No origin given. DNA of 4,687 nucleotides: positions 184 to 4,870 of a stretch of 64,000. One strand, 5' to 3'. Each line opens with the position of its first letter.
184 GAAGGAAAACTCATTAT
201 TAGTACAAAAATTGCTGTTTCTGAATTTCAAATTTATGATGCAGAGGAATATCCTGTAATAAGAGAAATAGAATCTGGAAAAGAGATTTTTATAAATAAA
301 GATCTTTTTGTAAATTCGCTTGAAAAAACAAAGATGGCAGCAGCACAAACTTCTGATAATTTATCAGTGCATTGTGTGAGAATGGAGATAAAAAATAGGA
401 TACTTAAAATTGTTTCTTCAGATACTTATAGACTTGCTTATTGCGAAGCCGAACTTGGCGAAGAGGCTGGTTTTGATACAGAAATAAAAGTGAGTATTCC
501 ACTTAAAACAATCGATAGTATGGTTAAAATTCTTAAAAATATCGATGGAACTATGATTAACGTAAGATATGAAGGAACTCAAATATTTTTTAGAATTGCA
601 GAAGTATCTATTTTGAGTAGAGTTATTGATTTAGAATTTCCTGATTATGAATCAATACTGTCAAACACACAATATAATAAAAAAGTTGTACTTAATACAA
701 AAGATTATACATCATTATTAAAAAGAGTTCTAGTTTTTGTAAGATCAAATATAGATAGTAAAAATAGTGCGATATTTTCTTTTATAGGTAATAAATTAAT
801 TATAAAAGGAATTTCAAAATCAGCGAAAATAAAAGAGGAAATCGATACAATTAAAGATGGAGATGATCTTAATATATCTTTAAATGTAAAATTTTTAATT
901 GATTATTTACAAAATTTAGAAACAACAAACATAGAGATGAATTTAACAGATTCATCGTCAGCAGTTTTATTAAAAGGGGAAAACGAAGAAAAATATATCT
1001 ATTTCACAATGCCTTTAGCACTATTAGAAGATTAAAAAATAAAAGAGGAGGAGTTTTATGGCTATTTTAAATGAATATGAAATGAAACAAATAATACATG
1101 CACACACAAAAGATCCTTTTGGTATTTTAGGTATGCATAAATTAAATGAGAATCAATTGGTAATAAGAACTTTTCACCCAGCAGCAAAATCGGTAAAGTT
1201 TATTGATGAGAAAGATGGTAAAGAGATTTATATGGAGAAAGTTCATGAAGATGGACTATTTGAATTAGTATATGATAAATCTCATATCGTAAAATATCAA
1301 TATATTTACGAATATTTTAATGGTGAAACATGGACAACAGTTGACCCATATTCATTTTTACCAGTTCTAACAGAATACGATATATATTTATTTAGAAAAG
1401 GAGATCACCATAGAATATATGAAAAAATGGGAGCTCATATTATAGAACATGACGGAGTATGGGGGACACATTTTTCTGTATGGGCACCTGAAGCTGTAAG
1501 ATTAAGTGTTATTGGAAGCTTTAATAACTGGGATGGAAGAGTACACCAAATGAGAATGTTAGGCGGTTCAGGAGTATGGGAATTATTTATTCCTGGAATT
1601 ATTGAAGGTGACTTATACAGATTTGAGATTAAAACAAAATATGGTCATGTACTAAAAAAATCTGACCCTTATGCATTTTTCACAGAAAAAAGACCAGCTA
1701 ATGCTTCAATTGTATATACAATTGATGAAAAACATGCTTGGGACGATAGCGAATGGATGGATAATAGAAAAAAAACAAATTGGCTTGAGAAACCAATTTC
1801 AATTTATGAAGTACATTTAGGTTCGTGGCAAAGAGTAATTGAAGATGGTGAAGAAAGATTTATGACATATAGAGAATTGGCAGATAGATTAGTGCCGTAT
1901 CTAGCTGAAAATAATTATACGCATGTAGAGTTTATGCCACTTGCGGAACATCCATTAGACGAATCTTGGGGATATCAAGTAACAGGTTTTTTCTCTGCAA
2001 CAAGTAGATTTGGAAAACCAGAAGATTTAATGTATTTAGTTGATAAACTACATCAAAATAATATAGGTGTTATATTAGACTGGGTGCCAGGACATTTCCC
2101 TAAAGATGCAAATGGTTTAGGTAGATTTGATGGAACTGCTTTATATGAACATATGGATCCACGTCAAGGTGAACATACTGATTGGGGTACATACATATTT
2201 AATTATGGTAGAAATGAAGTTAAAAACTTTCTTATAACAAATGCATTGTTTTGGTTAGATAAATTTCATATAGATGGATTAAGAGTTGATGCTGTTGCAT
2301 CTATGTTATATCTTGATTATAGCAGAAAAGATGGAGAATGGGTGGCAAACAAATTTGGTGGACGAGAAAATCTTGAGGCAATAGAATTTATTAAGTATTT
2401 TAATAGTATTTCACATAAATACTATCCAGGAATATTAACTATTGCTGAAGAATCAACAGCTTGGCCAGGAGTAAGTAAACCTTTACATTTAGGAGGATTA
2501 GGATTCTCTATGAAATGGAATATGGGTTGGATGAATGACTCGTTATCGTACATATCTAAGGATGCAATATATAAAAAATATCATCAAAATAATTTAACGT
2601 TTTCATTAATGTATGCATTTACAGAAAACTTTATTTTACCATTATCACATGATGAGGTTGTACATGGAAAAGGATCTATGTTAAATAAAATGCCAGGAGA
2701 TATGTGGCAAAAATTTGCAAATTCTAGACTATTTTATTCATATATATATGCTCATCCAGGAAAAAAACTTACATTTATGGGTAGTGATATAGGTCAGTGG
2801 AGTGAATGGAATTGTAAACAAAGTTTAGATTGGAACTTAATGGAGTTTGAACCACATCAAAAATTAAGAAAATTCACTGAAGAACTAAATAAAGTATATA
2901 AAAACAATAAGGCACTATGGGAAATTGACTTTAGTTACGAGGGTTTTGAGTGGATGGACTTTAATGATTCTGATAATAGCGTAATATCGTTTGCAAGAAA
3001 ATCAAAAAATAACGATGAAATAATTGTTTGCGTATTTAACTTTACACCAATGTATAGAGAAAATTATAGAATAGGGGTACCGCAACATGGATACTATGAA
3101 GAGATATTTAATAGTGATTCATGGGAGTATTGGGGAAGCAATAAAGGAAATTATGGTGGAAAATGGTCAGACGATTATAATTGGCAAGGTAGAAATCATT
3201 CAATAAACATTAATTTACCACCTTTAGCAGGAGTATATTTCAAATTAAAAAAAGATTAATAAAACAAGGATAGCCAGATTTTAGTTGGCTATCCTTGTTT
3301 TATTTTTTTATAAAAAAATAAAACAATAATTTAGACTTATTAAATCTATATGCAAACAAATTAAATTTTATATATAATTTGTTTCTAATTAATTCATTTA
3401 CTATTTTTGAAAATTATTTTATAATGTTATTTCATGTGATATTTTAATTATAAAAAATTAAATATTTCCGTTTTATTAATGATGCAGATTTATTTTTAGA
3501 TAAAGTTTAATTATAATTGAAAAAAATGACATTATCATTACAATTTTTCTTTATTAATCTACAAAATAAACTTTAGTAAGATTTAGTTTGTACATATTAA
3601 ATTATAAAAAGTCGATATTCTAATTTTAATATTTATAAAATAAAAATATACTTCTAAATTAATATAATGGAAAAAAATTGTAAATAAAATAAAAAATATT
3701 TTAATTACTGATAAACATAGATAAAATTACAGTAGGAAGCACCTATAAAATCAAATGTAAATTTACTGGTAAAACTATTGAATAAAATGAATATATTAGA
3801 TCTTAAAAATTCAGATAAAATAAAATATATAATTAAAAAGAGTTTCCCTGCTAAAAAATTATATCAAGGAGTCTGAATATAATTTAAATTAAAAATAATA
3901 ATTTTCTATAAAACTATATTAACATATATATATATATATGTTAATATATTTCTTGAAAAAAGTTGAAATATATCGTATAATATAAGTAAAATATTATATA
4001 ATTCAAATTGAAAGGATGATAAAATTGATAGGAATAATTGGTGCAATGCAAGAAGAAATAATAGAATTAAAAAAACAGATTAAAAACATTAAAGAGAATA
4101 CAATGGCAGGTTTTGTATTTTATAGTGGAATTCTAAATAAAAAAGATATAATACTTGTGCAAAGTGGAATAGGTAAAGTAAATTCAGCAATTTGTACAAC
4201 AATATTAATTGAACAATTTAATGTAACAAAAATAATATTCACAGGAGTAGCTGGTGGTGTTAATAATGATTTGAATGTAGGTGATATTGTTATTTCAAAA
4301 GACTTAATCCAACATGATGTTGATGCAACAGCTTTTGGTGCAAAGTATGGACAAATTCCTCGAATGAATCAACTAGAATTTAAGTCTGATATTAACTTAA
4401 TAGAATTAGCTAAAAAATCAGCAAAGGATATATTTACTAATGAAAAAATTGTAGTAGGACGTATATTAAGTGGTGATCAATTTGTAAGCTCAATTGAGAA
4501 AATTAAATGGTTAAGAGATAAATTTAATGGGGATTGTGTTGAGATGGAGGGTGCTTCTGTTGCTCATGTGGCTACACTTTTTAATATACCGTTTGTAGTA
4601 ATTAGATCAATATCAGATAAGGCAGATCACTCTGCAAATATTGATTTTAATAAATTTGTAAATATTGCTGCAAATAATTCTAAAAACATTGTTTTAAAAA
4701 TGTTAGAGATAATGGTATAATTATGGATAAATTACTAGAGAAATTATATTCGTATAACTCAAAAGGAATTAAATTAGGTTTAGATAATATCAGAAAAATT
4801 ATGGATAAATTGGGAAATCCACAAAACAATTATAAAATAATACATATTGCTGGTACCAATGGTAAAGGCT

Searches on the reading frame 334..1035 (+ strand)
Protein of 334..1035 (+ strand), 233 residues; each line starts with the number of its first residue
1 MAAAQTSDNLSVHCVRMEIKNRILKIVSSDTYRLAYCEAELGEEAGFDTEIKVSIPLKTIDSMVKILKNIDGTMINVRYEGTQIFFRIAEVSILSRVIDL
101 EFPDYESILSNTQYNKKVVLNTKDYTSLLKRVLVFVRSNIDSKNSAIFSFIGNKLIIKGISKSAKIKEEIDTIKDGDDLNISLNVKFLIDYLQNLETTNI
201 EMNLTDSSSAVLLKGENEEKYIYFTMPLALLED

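Call 18: search_protein_families(library=pfam, proteins=[window:334-1035:+], max_evalue=0.00001)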
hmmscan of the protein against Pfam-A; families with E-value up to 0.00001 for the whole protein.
window:334-1035:+ (233 aa): 2 families
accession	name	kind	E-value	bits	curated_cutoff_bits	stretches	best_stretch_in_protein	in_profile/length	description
PF02768.20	DNA_pol3_beta_3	-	6.3e-16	58.7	27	1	113-228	7-120/121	DNA polymerase III beta subunit, C-terminal domain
PF02767.21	DNA_pol3_beta_2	-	2.2e-13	50.9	27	1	4-104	19-116/116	DNA polymerase III beta subunit, central domain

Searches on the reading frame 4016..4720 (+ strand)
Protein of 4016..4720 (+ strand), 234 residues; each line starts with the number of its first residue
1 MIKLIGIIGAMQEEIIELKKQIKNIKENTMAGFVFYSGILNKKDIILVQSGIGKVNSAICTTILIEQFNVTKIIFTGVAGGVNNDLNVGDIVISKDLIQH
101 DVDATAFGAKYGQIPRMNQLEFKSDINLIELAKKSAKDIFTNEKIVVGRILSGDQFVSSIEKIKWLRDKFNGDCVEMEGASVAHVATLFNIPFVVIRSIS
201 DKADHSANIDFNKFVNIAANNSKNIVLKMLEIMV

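Call 18: search_protein_families(library=pfam, proteins=[window:4016-4720:+], max_evalue=0.00001)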
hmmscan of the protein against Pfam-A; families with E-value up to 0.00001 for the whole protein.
window:4016-4720:+ (234 aa): 1 family
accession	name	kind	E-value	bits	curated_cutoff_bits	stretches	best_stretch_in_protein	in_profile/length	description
PF01048.26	PNP_UDP_1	-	9.6e-60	202.3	25.1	1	5-231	2-233/233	Phosphorylase superfamily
